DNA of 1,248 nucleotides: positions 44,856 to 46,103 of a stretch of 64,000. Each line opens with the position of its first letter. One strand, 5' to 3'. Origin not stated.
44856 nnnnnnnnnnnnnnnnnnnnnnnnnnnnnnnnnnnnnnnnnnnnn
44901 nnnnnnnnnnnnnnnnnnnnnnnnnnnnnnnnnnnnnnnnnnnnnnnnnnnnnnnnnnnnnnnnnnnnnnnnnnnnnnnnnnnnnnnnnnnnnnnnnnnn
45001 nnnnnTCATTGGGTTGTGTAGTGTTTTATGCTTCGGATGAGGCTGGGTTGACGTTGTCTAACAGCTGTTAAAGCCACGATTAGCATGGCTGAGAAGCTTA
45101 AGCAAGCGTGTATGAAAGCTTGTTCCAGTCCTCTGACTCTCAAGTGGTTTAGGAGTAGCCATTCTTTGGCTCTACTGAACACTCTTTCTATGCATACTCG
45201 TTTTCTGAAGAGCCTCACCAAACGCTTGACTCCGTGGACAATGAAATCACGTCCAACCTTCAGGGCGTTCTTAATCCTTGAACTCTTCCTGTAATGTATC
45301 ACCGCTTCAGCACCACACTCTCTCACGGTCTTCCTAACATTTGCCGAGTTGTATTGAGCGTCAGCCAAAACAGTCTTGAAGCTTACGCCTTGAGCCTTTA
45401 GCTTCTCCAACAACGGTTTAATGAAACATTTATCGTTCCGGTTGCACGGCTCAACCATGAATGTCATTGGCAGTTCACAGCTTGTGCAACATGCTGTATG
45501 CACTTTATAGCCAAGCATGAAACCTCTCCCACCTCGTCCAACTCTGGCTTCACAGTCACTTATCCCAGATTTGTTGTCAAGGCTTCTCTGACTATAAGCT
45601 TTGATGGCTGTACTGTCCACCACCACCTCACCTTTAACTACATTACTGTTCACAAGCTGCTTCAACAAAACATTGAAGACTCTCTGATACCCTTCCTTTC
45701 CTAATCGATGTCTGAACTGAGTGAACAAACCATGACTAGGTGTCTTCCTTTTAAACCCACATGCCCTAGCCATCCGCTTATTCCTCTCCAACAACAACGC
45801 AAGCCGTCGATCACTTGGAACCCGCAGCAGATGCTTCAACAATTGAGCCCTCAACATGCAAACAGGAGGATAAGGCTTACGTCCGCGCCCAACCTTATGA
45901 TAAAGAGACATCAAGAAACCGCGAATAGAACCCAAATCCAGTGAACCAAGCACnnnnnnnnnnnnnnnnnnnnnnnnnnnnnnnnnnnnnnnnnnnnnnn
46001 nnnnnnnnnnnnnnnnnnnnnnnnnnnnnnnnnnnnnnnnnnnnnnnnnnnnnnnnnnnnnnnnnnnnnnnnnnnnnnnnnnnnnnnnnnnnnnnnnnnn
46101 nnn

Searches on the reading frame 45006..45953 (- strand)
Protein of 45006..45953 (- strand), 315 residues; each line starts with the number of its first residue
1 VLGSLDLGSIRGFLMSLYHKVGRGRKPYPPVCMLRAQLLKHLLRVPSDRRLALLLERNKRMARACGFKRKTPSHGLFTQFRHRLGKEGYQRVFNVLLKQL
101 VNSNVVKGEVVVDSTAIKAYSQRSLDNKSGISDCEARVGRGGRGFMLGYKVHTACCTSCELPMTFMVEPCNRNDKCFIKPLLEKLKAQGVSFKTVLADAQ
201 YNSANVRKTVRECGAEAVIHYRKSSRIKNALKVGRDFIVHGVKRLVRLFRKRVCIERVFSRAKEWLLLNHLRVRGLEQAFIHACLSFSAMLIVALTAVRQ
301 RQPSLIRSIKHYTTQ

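Call 18: search_protein_families(library=pfam, proteins=[window:45006-45953:-], max_evalue=0.01)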
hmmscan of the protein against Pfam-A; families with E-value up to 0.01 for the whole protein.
window:45006-45953:- (315 aa): 4 families
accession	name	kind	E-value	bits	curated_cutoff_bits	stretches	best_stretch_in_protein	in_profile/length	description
PF01609.27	DDE_Tnp_1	-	4.7e-21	75.9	23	1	110-290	7-198/200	Transposase DDE domain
PF05598.16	DUF772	-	2e-16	60.2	23.1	1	24-94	1-72/74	Transposase domain (DUF772)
PF13612.12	DDE_Tnp_1_3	-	9.2e-09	35.9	27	1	109-274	7-153/155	Transposase DDE domain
PF13546.12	DDE_5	-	0.0019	18.3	27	1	175-226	161-213/272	DDE superfamily endonuclease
